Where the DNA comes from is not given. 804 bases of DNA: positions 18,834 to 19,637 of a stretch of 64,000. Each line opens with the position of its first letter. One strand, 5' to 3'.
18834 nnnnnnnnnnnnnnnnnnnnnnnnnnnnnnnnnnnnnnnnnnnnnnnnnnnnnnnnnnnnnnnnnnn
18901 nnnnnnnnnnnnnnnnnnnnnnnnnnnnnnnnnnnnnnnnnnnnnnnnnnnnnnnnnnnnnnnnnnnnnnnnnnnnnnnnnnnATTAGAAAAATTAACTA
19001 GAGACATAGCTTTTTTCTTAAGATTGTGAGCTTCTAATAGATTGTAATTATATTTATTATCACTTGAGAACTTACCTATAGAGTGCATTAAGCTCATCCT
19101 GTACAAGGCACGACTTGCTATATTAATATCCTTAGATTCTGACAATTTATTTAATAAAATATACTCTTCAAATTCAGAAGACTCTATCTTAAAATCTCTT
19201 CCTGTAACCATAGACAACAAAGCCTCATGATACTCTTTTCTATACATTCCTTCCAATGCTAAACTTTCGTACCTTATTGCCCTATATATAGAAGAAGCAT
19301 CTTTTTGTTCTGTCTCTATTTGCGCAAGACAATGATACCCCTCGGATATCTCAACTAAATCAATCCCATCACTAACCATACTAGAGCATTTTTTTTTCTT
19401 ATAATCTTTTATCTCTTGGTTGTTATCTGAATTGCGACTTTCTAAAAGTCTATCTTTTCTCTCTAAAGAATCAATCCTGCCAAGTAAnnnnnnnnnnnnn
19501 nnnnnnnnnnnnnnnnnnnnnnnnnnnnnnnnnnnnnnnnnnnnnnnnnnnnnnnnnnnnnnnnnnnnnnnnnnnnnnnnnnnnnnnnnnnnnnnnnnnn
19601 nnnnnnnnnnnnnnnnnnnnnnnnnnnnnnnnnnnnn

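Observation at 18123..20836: Two-gene operon: anchored FkbM-type methyltransferase + GT8 glycosyltransferase, both with a Golgi-like tail/TM/coiled-coil-stalk/catalytic layout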

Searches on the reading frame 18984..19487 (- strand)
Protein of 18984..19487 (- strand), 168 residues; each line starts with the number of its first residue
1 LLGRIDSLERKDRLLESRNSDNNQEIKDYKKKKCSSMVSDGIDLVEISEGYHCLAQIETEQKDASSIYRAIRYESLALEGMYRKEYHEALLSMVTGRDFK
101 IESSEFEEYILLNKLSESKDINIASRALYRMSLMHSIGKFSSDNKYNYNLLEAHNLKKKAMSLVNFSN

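Call 40: search_protein_families(library=pfam, alignment_id=A3, max_evalue=1)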
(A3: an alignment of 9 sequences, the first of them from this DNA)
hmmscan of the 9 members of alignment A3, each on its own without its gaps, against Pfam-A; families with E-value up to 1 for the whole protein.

A. member 1, seq(168 aa): 0 families

B. families by the number of members that match (of 9 scanned): 10 families
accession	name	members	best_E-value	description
PF02301.23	HORMA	1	0.0038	HORMA domain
PF10978.13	DUF2785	1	0.0054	Protein of unknown function (DUF2785)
PF00170.26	bZIP_1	1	0.011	bZIP transcription factor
PF19552.4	DUF6075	1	0.012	Family of unknown function (DUF6075)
PF11577.13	NEMO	1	0.053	NF-kappa-B essential modulator NEMO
PF11975.13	Glyco_hydro_4C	1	0.085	Family 4 glycosyl hydrolase C-terminal domain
PF23511.1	Microp_apicomplexa_7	1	0.14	Apicomplexa microprotein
PF23576.2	SEN1_barrel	1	0.15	Helicase SEN1 beta-barrel domain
PF01656.29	CbiA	1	0.23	CobQ/CobB/MinD/ParA nucleotide binding domain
PF01166.23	TSC22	1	0.31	TSC-22/dip/bun family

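Call 45: search_protein_representatives(alignment_id=A3)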
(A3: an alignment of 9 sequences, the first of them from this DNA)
Query: 9 sequences, 170 profile positions. Proteins with E-value up to 0.001 (for the whole library): 46; up to 1e-10: 32; up to 1e-30: 5. The best 46 are listed.
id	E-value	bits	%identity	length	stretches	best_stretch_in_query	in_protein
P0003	3.2e-66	238.3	-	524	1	2-170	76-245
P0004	1.3e-63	229.8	-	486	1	3-169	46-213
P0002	1.1e-61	223.5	-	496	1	2-169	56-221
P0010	4.7e-54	198.7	-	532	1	2-169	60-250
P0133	7.4e-33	129.7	-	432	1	33-167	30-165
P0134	6.6e-29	116.9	-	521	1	4-168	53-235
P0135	9.6e-29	116.3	-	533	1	22-169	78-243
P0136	9.8e-29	116.3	-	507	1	19-160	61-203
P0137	2.3e-27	111.8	-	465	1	2-164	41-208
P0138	2.9e-25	105.0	-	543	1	3-168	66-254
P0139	3.9e-25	104.6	-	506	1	15-169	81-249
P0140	2.4e-23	98.8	-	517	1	17-168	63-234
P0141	3.7e-23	98.1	-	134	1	2-95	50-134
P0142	5.7e-23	97.5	-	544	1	2-167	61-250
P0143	7.1e-22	94.0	-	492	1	4-149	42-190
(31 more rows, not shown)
